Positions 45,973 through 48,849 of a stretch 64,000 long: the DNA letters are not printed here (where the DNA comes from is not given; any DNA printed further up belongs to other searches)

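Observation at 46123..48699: Single polypeptide fusing a B12-type radical SAM domain to a 3-hydroxyacyl-CoA dehydrogenase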

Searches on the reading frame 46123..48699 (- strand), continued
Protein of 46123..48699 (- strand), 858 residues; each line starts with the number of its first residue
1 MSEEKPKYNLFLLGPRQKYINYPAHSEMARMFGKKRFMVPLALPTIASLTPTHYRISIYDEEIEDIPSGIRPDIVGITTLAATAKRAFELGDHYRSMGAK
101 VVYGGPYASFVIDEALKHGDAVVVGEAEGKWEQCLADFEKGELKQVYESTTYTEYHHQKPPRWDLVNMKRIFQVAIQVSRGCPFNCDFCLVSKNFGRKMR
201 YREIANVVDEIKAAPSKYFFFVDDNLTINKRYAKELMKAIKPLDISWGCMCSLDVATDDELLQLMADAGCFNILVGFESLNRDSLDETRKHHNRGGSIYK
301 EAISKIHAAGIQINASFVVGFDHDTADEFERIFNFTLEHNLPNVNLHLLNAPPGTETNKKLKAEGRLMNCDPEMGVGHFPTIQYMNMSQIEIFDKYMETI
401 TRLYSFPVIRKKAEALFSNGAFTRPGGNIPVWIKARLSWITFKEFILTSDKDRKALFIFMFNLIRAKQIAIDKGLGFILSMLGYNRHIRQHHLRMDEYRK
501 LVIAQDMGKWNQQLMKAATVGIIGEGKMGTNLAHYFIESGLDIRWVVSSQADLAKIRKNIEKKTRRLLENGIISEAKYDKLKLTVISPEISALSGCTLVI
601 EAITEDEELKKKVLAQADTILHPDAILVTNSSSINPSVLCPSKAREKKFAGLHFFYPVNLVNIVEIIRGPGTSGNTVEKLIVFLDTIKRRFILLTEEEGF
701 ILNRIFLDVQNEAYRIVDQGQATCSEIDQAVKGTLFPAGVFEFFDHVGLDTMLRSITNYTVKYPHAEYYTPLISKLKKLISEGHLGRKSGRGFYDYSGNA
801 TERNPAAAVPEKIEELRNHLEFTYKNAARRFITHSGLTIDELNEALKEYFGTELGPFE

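Call 10: find_encoding_contigs(protein=P0017, flank=8000, max_places=3)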
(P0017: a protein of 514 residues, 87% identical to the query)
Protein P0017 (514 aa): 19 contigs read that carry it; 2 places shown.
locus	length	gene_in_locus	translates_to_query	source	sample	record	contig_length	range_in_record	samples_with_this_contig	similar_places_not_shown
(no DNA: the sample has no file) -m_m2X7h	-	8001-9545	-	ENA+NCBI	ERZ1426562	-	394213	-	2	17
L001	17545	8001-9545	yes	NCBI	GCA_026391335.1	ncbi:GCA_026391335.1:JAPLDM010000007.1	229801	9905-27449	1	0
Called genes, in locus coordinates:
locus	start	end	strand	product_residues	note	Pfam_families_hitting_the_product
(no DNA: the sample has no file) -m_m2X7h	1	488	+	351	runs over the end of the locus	PF00109:ketoacyl-synt, PF13723:Ketoacyl-synt_2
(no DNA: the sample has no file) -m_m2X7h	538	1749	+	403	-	PF00109:ketoacyl-synt, PF02801:Ketoacyl-synt_C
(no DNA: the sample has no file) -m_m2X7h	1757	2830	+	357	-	PF00109:ketoacyl-synt, PF13723:Ketoacyl-synt_2 (weak)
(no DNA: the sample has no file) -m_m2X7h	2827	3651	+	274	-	PF01522:Polysacc_deac_1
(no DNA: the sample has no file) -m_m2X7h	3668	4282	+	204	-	PF03548:LolA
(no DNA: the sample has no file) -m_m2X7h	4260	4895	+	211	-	-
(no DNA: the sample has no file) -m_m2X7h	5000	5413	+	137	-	PF22818:ApeI-like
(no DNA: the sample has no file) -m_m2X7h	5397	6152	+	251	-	PF00378:ECH_1, PF16113:ECH_2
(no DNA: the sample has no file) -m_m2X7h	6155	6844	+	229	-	PF00378:ECH_1, PF16113:ECH_2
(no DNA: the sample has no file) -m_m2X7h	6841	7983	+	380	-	PF08545:ACP_syn_III (weak)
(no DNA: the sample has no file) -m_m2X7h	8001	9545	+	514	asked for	PF02310:B12-binding, PF04055:Radical_SAM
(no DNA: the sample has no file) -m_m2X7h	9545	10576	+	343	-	PF02737:3HCDH_N, PF00725:3HCDH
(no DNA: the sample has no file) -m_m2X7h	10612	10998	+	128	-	PF14376:Haem_bd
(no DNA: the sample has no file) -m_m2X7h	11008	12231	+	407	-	PF00109:ketoacyl-synt, PF00108:Thiolase_N (weak), PF02801:Ketoacyl-synt_C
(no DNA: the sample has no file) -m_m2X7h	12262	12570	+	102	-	PF00550:PP-binding (weak)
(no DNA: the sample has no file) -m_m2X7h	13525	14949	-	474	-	PF02310:B12-binding, PF04055:Radical_SAM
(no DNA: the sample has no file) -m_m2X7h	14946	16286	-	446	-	PF02310:B12-binding, PF04055:Radical_SAM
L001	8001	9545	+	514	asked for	PF02310:B12-binding, PF04055:Radical_SAM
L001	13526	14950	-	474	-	PF02310:B12-binding, PF04055:Radical_SAM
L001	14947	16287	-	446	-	PF02310:B12-binding, PF04055:Radical_SAM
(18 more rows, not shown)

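Call 11: find_encoding_contigs(protein=P0004, flank=8000, max_places=3)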
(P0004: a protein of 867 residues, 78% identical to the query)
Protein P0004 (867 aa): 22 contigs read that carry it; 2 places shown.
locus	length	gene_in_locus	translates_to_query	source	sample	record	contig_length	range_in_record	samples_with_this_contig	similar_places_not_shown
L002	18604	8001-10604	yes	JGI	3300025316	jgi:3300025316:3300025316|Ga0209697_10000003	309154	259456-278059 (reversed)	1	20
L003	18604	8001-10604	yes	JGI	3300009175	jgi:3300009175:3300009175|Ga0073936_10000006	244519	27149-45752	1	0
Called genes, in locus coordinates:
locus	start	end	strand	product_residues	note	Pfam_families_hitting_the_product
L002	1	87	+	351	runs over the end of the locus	PF00109:ketoacyl-synt, PF13723:Ketoacyl-synt_2 (weak)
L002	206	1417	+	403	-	PF00109:ketoacyl-synt, PF02801:Ketoacyl-synt_C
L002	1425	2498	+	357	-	PF00109:ketoacyl-synt, PF13723:Ketoacyl-synt_2 (faint)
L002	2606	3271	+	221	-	PF01522:Polysacc_deac_1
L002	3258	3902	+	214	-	PF03548:LolA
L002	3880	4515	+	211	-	-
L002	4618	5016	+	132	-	PF22818:ApeI-like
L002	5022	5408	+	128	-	PF20791:Acyl-ACP_TE_C (faint), PF13279:4HBT_2, PF03061:4HBT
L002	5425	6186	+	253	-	PF00378:ECH_1, PF16113:ECH_2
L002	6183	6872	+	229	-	PF00378:ECH_1, PF16113:ECH_2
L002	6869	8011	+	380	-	PF08545:ACP_syn_III (weak)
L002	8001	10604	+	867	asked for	PF02310:B12-binding (weak), PF04055:Radical_SAM, PF02737:3HCDH_N, PF00725:3HCDH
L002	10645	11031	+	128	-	PF14376:Haem_bd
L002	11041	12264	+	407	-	PF00109:ketoacyl-synt, PF00108:Thiolase_N (weak), PF02801:Ketoacyl-synt_C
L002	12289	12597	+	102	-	PF00550:PP-binding (weak)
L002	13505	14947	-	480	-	PF02310:B12-binding, PF04055:Radical_SAM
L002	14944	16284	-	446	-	PF02310:B12-binding, PF04055:Radical_SAM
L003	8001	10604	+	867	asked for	PF02310:B12-binding (weak), PF04055:Radical_SAM, PF02737:3HCDH_N, PF00725:3HCDH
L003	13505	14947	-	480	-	PF02310:B12-binding, PF04055:Radical_SAM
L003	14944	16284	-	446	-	PF02310:B12-binding, PF04055:Radical_SAM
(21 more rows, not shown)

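Call 20: search_solved_structures(query=window:46123-48699:-, max_evalue=0.001)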
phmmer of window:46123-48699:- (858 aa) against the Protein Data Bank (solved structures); distinct sequences matched with E-value up to 0.001: 52.
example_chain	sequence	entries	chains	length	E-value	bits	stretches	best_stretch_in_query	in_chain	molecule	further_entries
4j0e_A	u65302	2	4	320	3.1e-40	141.2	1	517-798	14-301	Probable 3-hydroxyacyl-CoA dehydrogenase F54C8.1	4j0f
6aa8_A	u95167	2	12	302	1.6e-39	138.8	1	520-797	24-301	3-hydroxybutyryl-CoA dehydrogenase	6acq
4pzc_A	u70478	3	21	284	5.1e-39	137.1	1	516-797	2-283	3-Hydroxyacyl-CoA dehydrogenase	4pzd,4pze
6hrd_A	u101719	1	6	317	5.4e-39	137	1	519-798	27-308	3-hydroxybutyryl-CoA dehydrogenase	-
3hdh_A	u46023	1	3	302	8.6e-39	136.4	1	519-796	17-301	PROTEIN (L-3-HYDROXYACYL COA DEHYDROGENASE)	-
3rqs_A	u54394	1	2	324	4.6e-38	134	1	497-796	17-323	Hydroxyacyl-coenzyme A dehydrogenase, mitochondrial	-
9fbd_A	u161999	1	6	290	4.9e-38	133.9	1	516-798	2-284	3-hydroxybutyryl-CoA dehydrogenase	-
1f12_A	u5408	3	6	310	9.8e-38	132.9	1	519-797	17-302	L-3-HYDROXYACYL-COA DEHYDROGENASE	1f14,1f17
1f0y_A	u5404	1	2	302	1.2e-37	132.6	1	519-796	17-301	L-3-HYDROXYACYL-COA DEHYDROGENASE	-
3had_A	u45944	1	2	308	1.6e-37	132.1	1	519-797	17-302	PROTEIN (L-3-HYDROXYACYL COA DEHYDROGENASE)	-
1lsj_A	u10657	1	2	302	3.1e-37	131.2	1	519-796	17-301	3-HYDROXYACYL-COA DEHYDROGENASE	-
1il0_A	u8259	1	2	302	3.1e-37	131.2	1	519-796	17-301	3-hydroxyacyl-CoA dehydrogenase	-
1lso_A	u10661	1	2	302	3.1e-37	131.2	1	519-796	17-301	3-HYDROXYACYL-COA DEHYDROGENASE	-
2hdh_A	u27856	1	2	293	3.6e-37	131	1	520-797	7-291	L-3-HYDROXYACYL COA DEHYDROGENASE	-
1m76_A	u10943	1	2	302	5.8e-37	130.3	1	519-796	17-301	3-HYDROXYACYL-COA DEHYDROGENASE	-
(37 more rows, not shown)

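Call 24: find_related_loci(query=A1, collection=genome_contigs, flank=6000)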
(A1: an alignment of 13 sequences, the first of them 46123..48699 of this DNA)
Query A1 (858 aa) in genome_contigs; peptide patterns used: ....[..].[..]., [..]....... (x = any residue, [..] = any of these).
163 stretches matched a pattern; 80 encode a relative of the query (tblastn E <= 1e-3); 79 distinct loci.
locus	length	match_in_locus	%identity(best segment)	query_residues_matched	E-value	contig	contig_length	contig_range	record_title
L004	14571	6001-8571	80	1-857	0e+0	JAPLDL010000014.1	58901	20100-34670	MAG: Bacteroidetes bacterium isolate LacPavin_0419_WC90_MAG_45_16 LacPavin_0419_WC90_scaffold_246633, whole genome shotg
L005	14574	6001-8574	78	1-858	0e+0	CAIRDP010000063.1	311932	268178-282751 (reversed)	MAG: uncultured Bacteroidales bacterium isolate AM5_bin-0527 genome assembly, contig: bin-0527:63/67, whole genome shotg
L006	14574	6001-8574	75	1-858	0e+0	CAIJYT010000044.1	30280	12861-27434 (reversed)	MAG: uncultured Bacteroidales bacterium isolate KR_bin-2728 genome assembly, contig: bin-2728:044/289, whole genome shot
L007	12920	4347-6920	76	1-858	0e+0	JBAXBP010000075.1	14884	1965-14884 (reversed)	MAG: Bacteroidota bacterium isolate ELA170 MAG170_75, whole genome shotgun sequence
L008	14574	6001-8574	81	1-858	0e+0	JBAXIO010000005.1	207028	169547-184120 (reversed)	MAG: Bacteroidota bacterium isolate ELA351 MAG351_5, whole genome shotgun sequence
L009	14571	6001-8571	65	4-858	0e+0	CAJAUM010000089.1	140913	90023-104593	MAG: uncultured Bacteroidales bacterium isolate Loc090907-6m_bin-511 genome assembly, contig: bin-511:089/155, whole gen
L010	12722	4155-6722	62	7-858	0e+0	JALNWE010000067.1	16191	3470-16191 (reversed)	MAG: Bacteroidales bacterium isolate SO_2016_LW1 bin 3 scaffold03654_LW64-88_2016, whole genome shotgun sequence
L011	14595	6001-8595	61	1-858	0e+0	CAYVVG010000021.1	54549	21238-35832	MAG TPA_asm: uncultured Prolixibacteraceae bacterium isolate SRP220891_co1_52 genome assembly, contig: NODE_1096_length_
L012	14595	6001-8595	61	4-850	0e+0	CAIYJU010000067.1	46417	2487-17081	MAG: uncultured Bacteroidales bacterium isolate Ja1_bin-2221 genome assembly, contig: bin-2221:067/210, whole genome sho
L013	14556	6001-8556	61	7-858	0e+0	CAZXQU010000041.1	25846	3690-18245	MAG TPA_asm: uncultured Prolixibacteraceae bacterium isolate SRP178699_co1_374 genome assembly, contig: NODE_2125_length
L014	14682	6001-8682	61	5-858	0e+0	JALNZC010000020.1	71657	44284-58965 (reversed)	MAG: Bacteroidales bacterium isolate SO_2017_GW1 bin 88 NODE_2161_length_71657_cov_1.277562_OW334_2017, whole genome sho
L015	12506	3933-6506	81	1-858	0e+0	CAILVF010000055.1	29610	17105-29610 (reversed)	MAG: uncultured Bacteroidales bacterium isolate D14_bin-1408 genome assembly, contig: bin-1408:55/93, whole genome shotg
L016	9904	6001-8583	58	5-853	0e+0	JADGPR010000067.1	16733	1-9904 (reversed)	MAG: Bacteroidales bacterium isolate Chersky.15_51 contig-100_1732, whole genome shotgun sequence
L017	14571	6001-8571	67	5-858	0e+0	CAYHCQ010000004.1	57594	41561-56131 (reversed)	MAG TPA_asm: uncultured Prolixibacteraceae bacterium isolate ERP119702_co1_129 genome assembly, contig: NODE_429_length_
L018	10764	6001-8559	58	13-853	0e+0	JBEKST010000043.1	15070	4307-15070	MAG: Bacteroidales bacterium isolate SPRUCE 540 SPRUCE_540_43, whole genome shotgun sequence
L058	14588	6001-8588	66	5-853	0e+0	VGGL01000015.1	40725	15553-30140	MAG: Bacteroidetes bacterium isolate K_DeepCast_150m_m2_049 K_DeepCast_150m_m2_049_Ga0194126_10001381, whole genome shot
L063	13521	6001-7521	59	7-513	0e+0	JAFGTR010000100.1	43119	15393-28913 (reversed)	MAG: Bacteroidales bacterium isolate Zod_Metabat.988 k87_1930501, whole genome shotgun sequence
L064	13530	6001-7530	60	4-513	0e+0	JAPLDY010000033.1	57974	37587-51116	MAG: Bacteroidia bacterium isolate LacPavin_0920_SED3_MAG_42_11 LacPavin_0920_SED3_scaffold_856656, whole genome shotgun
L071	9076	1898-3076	36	23-404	6e-73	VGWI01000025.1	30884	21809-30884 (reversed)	MAG: Lentisphaerae bacterium isolate K_DeepCast_250m_m2_056 K_DeepCast_250m_m2_056_Ga0194125_10002420, whole genome shot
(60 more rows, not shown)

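Call 46: find_encoding_contigs(protein=window:46123-48699:-, flank=10000, max_places=6)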
Protein window:46123-48699:- (858 aa): no gene with exactly this product is on record in the collection.
